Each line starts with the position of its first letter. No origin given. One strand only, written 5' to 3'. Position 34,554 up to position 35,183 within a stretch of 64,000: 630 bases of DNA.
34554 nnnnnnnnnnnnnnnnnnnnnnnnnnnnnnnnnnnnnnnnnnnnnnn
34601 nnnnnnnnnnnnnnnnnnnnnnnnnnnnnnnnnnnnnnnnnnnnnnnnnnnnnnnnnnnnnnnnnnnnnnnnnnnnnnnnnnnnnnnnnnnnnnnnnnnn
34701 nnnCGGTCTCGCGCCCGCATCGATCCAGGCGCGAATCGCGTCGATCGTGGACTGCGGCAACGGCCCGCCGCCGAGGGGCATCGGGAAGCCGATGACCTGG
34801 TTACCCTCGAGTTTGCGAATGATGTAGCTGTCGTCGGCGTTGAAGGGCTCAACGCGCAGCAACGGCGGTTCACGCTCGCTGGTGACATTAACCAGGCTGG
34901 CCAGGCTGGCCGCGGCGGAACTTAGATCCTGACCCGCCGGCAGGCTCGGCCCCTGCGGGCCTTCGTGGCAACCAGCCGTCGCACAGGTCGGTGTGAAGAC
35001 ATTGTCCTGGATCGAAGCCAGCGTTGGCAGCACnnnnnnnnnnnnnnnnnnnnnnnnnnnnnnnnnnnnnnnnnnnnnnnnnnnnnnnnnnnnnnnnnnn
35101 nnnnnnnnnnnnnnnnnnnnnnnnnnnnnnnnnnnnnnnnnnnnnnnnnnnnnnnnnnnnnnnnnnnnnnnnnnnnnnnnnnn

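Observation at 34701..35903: Internal duplication of a C-X4-CH module in a lipoprotein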

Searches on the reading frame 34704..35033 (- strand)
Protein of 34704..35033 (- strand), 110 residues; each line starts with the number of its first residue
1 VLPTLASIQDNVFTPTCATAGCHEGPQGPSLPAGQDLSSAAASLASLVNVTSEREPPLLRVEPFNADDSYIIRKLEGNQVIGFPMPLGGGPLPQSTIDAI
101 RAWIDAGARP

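Call 13: search_protein_representatives(protein=window:34704-35024:-)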
Query: 107 residues. Proteins with E-value up to 0.001 (for the whole library): 4234; up to 1e-10: 1059; up to 1e-30: 41. The best 150 are listed.
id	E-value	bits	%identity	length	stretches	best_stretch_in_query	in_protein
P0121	4.6e-76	267.9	55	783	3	1-103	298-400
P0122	1.5e-72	256.6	47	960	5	5-105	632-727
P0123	3.9e-66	236.0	55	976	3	1-105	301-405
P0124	1.6e-65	234.0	48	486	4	1-102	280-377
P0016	5.5e-62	222.6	51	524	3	2-105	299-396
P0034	4.3e-61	219.7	62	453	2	1-105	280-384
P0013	4.7e-61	219.6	52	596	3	3-105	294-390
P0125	3.7e-59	213.5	44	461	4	2-103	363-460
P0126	1.0e-57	208.8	46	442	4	1-103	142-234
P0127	3.6e-57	207.1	48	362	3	1-105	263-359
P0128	1.0e-56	205.7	47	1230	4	5-107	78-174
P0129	3.1e-53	194.5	59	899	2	1-105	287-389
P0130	4.9e-51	187.4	54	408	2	1-106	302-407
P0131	1.8e-50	185.6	54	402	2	1-105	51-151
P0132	7.2e-50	183.6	55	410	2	2-105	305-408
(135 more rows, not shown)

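Call 32: find_homologous_proteins(query=window:34704-35033:-)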
Query window:34704-35033:- (110 aa): 10 proteins with E <= 0.001 among 23 candidates.
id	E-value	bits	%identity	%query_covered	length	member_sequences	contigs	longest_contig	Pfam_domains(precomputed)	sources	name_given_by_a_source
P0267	8.2e-30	121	62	96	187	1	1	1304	-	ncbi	-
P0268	7.2e-24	102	56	98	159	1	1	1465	-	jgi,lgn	jgi:hypothetical protein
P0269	4.8e-23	99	58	96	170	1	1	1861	-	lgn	-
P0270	1.3e-22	98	58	95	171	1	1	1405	-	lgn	-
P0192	5.0e-22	96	59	58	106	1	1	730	-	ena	-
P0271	2.6e-20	90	55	96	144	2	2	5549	-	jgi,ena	-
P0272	4.0e-19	86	51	98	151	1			-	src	-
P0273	1.6e-17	81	49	96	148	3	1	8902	-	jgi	-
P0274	2.1e-16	78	65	64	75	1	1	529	-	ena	-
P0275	3.2e-7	48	40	96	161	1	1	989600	-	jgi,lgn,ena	-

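Call 36: search_solved_structures(query=A3, max_evalue=1, show_alignments=2)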
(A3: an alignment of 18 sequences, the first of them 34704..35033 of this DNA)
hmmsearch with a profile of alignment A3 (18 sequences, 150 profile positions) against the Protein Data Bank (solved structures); distinct sequences matched with E-value up to 1: 6.
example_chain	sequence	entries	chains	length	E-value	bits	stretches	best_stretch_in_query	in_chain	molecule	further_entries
5mab_A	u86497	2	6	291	7e-06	28.8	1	57-149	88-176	FoxE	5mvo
2zbo_A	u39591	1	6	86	0.039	16.7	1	53-72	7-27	Cytochrome c6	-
3dr0_A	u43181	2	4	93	0.058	16.1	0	53-71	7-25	Cytochrome c6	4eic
4eid_A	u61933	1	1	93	0.07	15.9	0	53-71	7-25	Cytochrome c6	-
3dmi_A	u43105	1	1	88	0.28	13.9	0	53-70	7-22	cytochrome c6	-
5c2v_A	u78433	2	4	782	0.67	12.7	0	53-148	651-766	HYDRAZINE SYNTHASE ALPHA SUBUNIT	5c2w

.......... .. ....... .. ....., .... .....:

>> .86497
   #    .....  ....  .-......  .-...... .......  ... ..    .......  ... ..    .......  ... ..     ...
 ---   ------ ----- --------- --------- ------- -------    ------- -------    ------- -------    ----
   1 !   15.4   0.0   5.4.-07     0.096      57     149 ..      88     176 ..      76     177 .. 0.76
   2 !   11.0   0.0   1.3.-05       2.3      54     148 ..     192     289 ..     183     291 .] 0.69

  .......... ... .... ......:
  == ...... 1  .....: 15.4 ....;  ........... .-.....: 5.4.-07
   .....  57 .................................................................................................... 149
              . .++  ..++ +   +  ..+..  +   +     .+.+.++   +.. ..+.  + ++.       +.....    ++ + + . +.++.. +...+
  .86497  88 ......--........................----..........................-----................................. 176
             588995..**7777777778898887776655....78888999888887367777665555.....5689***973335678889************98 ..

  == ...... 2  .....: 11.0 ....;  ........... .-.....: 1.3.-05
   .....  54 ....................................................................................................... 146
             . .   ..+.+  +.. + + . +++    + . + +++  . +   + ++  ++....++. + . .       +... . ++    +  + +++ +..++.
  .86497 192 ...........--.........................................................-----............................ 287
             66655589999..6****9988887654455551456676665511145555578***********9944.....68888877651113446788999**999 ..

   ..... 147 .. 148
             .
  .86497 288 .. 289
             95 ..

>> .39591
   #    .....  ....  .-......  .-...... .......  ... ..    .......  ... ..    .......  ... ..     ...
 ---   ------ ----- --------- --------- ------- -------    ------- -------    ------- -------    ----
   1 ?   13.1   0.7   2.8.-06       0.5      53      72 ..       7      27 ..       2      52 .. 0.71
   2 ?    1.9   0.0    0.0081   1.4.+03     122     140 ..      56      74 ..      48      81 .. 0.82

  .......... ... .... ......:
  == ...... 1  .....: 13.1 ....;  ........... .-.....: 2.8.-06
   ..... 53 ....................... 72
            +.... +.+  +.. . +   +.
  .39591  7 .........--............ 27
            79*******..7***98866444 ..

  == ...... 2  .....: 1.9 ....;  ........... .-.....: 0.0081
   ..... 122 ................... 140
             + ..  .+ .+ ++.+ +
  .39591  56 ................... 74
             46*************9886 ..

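Call 48: predict_structure(alignment_id=A3)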
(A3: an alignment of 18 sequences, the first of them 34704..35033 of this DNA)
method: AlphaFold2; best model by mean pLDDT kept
length: 110 residues; sequences in the alignment: 18
mean_pLDDT: 79.8   pTM: 0.76
mean pLDDT of the five models: 79.8, 79.1, 77.0, 76.4, 69.4
residues with pLDDT >= 90: 36; 70-90: 51; 50-70: 15; < 50: 8
segments of 3 or more residues with pLDDT < 50: 26-33
pLDDT, mean of each block of 10 residues (from residue 1): 77 63 52 66 87 88 95 90 76 90 93
secondary structure, 60 per line:
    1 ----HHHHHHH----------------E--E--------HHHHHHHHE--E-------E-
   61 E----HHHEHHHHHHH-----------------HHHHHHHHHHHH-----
elements in order: H5-11 H40-47 H70-76 H94-105

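Call 53: fold_search(model_id=the predicted structure, library=pdb)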
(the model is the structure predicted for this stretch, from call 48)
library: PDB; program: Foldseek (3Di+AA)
matches with E <= 10: 10; with E <= 0.001: 0
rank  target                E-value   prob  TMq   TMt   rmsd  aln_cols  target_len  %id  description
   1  5c2v_A                7.2e-02  0.84  0.48  0.09   7.5       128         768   23  Kuenenia stuttgartiensis Hydrazine Synthase (released 2015-10-14)
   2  5c2v_D                9.2e-02  0.66  0.42  0.09   7.6       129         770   23  Kuenenia stuttgartiensis Hydrazine Synthase (released 2015-10-14)
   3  5mab_C                9.8e-01  0.06  0.25  0.14  13.8       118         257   19  FoxE P3121 crystal structure of Rhodopseudomonas ferrooxidans SW2 putative iron oxidase (released 2017-12-20)
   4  5mab_A                2.5e+00  0.03  0.25  0.14  13.5       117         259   20  FoxE P3121 crystal structure of Rhodopseudomonas ferrooxidans SW2 putative iron oxidase (released 2017-12-20)
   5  8eth_P                4.4e+00  0.07  0.22  0.19   5.1        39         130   13  Ytm1 associated 60S nascent ribosome State 1B (released 2022-11-30)
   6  5ayi                  4.9e+00  0.01  0.22  0.09  11.4       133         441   16  Crystal structure of GH1 Beta-glucosidase TD2F2 N223Q mutant (released 2016-04-27)
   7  3iuk_A                5.3e+00  0.06  0.20  0.05   3.8        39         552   23  Crystal structure of putative bacterial protein of unknown function (DUF885, PF05960.1, ) from Arthrobacter aurescens  (released 2009-10-27)
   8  5mvo_A                7.6e+00  0.01  0.24  0.13  14.3       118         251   22  FoxE P43212 crystal structure of Rhodopseudomonas ferrooxidans SW2 putative iron oxidase (released 2018-02-28)
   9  2yig_A                9.2e+00  0.01  0.15  0.11  12.9       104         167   18  MMP13 in complex with a novel selective non zinc binding inhibitor (released 2011-06-29)
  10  7arj_F                9.8e+00  0.01  0.15  0.08   7.1        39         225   20  LolCDE in complex with lipoprotein and AMPPNP complex undimerized form (released 2021-04-07)
